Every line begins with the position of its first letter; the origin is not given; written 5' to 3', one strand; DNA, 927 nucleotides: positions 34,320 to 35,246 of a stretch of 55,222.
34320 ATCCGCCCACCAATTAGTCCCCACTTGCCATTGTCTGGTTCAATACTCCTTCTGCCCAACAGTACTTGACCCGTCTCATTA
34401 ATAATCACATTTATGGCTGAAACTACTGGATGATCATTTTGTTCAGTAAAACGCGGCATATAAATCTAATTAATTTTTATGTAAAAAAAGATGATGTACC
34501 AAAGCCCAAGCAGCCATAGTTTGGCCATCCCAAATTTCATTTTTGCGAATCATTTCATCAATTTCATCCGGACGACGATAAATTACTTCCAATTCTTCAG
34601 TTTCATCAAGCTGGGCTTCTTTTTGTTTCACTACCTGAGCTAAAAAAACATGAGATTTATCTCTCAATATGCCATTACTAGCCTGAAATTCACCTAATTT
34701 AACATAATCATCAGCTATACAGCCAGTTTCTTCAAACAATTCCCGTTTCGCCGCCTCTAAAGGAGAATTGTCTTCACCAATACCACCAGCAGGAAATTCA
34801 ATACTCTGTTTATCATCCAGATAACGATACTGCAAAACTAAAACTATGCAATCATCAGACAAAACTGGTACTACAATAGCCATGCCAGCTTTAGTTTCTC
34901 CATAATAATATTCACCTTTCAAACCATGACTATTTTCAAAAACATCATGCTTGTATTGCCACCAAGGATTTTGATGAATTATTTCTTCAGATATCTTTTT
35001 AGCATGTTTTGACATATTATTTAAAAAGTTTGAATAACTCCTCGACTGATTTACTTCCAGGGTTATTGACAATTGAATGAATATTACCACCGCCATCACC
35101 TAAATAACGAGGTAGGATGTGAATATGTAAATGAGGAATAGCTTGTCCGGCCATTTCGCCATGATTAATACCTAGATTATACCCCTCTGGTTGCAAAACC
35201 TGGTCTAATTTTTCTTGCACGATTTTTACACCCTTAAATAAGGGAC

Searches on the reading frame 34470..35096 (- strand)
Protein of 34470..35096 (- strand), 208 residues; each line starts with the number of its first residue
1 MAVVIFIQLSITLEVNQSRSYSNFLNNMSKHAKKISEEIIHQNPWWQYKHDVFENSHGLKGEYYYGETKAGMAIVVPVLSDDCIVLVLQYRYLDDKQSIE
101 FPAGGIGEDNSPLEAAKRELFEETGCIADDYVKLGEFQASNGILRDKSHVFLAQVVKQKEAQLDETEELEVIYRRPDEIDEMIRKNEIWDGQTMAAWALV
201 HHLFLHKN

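Call 84: search_protein_families(library=pfam, proteins=[window:34470-35096:-], max_evalue=0.001)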
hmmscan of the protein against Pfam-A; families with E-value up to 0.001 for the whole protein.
window:34470-35096:- (208 aa): 1 family
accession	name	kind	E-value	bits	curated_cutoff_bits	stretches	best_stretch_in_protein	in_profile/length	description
PF00293.34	NUDIX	-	4.8e-13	49.7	21.1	1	73-192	5-129/134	NUDIX domain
